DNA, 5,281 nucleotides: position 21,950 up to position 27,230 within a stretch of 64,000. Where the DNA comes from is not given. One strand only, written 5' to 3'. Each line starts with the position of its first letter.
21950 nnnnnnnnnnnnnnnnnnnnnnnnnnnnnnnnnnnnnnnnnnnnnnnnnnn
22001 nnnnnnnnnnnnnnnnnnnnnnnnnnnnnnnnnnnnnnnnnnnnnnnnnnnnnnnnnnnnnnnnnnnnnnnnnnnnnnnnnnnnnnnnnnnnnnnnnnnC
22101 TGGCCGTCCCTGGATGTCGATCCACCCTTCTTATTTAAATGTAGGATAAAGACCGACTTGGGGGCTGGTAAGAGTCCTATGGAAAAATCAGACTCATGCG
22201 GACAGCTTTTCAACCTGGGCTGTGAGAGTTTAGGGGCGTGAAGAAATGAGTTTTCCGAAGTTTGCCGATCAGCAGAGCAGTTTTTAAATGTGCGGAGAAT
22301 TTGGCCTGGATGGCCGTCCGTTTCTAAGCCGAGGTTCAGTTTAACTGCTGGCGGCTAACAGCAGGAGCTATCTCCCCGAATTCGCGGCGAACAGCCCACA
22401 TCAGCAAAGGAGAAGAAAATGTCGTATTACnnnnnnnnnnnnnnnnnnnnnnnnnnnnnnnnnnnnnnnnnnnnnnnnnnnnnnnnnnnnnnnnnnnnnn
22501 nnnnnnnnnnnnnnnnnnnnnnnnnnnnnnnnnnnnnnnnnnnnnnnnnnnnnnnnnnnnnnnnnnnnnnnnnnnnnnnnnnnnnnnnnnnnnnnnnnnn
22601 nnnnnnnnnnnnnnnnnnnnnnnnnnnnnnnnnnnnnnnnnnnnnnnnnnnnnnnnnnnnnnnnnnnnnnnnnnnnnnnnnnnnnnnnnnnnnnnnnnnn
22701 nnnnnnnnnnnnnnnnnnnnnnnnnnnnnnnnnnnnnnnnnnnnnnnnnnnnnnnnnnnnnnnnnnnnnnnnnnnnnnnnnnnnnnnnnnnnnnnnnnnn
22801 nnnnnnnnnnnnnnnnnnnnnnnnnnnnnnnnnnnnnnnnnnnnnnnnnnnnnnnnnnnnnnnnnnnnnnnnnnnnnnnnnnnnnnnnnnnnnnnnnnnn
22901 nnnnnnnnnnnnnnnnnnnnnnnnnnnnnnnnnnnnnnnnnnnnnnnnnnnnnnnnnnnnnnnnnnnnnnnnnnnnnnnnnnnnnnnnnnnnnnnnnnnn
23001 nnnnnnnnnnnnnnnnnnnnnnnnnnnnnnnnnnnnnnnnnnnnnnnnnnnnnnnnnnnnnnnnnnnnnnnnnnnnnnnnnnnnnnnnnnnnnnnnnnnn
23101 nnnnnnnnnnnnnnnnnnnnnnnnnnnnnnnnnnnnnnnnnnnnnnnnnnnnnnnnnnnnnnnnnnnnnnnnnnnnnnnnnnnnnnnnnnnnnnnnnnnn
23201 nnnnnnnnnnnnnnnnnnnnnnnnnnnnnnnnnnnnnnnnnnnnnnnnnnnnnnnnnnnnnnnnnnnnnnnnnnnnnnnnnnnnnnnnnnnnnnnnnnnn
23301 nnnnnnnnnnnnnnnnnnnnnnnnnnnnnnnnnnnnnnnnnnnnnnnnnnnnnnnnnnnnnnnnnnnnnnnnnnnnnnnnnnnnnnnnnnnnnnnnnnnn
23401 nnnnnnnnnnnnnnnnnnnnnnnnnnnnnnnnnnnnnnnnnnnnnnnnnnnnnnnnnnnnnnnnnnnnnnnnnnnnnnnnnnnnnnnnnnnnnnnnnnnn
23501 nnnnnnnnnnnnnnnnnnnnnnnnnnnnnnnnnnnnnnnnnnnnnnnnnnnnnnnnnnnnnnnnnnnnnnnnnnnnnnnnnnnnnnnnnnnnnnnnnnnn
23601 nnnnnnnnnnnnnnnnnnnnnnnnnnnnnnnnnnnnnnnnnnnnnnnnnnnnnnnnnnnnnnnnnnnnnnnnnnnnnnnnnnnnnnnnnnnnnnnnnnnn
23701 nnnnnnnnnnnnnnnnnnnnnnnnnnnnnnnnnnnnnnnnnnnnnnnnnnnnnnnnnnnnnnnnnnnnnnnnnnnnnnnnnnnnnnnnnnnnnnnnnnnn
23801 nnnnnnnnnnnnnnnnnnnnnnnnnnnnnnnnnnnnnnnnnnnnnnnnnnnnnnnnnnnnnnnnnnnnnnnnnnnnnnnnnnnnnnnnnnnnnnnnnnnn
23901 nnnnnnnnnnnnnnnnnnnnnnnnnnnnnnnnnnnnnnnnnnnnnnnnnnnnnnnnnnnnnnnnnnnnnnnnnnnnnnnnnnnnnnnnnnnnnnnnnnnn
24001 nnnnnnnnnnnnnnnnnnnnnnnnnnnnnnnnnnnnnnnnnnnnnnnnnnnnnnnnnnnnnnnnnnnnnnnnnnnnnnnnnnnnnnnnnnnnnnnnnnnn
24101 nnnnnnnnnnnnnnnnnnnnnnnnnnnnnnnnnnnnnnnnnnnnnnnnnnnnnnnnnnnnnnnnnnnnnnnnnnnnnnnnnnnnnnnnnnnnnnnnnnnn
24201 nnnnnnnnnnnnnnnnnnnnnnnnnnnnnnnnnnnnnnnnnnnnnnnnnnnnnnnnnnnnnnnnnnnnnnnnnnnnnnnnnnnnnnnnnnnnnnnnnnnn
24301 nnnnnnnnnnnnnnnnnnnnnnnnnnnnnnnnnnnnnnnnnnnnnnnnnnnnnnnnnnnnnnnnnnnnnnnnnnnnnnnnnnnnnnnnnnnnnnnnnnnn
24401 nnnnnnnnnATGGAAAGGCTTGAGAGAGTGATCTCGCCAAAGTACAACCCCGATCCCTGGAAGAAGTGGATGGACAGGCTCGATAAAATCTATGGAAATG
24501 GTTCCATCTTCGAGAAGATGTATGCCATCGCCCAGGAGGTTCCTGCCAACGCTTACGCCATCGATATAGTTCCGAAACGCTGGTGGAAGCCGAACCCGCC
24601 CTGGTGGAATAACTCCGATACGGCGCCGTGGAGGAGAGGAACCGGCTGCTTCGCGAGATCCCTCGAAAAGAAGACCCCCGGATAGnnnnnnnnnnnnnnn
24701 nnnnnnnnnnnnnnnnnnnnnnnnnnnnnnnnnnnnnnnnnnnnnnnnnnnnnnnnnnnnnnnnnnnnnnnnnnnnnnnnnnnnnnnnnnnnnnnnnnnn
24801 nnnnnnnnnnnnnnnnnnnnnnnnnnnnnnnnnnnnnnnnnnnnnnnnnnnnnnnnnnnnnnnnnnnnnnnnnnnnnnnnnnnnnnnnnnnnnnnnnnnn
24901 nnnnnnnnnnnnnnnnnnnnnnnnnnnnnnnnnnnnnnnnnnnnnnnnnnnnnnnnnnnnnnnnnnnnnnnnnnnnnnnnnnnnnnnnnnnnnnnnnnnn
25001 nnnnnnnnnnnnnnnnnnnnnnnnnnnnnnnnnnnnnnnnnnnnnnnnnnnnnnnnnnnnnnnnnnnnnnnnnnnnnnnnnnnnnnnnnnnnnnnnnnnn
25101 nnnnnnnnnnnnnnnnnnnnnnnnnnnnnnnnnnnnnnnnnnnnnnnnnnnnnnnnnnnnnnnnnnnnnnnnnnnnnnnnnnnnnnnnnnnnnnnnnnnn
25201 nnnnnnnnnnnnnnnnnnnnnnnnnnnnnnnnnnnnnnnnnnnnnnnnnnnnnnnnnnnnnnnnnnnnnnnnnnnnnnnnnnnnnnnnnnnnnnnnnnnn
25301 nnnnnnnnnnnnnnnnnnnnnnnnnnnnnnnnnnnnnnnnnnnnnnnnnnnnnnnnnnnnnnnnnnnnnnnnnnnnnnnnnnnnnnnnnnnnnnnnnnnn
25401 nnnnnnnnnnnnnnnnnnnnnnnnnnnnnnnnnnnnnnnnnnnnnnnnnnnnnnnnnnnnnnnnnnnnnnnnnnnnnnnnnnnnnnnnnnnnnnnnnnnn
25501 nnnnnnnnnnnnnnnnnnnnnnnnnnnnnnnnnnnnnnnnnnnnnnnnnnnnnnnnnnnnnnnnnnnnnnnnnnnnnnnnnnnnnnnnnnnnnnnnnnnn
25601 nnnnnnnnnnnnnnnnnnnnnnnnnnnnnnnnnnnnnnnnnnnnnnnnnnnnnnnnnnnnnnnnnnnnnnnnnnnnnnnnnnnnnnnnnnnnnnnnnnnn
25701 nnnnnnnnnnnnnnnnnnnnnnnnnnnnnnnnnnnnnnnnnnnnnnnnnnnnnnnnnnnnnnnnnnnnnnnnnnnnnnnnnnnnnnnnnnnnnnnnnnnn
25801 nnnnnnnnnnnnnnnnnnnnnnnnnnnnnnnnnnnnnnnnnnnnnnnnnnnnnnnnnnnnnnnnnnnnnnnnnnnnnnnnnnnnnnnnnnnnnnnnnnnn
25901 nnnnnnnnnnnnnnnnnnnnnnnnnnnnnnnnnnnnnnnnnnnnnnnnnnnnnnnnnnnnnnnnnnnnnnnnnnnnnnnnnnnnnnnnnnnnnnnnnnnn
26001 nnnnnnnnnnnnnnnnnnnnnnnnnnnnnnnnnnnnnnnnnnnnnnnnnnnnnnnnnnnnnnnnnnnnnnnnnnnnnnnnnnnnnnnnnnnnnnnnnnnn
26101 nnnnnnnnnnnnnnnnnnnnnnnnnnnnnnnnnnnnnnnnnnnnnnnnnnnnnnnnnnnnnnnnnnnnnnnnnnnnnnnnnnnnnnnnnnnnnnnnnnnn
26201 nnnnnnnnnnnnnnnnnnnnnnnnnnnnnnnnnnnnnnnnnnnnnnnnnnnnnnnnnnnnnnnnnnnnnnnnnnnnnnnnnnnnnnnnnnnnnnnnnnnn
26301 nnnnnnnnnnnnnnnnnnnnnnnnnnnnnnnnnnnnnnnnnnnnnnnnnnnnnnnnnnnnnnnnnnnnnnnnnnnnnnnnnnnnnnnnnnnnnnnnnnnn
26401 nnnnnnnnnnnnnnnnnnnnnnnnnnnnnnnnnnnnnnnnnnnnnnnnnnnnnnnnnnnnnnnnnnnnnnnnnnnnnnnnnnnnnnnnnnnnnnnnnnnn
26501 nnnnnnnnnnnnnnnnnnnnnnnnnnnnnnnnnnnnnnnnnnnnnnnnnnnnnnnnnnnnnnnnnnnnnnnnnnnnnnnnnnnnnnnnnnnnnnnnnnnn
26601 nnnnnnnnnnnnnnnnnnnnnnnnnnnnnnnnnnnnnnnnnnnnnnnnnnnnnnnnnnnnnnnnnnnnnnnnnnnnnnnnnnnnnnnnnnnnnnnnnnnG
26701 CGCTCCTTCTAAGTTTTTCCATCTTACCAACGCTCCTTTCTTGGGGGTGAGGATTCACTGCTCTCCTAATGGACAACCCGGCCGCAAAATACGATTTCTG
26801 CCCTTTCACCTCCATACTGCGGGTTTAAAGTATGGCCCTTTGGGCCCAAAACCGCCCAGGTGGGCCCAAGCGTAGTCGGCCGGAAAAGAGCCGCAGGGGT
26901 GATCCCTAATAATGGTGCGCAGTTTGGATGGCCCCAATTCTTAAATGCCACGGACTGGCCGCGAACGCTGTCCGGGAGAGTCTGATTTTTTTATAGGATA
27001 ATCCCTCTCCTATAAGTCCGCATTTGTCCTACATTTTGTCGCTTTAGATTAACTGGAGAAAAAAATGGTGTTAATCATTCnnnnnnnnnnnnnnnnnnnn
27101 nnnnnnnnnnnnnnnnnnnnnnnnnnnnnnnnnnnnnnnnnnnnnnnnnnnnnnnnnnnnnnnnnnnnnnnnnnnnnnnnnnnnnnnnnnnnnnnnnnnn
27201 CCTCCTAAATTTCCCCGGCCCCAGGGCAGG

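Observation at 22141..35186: Four gap-free copies of a 66-nt element, each pointing at a downstream transcription unit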

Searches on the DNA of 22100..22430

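Call 57: search_rna_families(source=window, start=22100, end=22430, threshold=evalue, max_evalue=1)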
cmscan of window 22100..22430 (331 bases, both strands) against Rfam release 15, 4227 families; matches with E-value up to 1: 0.
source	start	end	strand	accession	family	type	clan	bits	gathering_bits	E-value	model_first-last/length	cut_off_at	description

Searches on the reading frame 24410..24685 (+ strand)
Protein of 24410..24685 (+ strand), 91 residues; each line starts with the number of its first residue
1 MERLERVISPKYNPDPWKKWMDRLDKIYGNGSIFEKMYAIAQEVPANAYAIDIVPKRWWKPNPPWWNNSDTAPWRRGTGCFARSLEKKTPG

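Call 64: search_protein_families(library=pfam, proteins=[window:24410-24685:+], max_evalue=0.01)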
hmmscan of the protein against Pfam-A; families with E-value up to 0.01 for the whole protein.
window:24410-24685:+ (91 aa): 0 families

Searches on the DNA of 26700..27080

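Call 58: search_rna_families(source=window, start=26700, end=27080, threshold=evalue, max_evalue=1)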
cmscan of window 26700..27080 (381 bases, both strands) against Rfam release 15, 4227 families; matches with E-value up to 1: 1.
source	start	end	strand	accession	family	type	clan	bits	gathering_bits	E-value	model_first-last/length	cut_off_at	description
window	26993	27021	+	RF00192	BLV_package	Cis-reg;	-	17.9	70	0.16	1-55/55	no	Bovine leukaemia virus RNA packaging signal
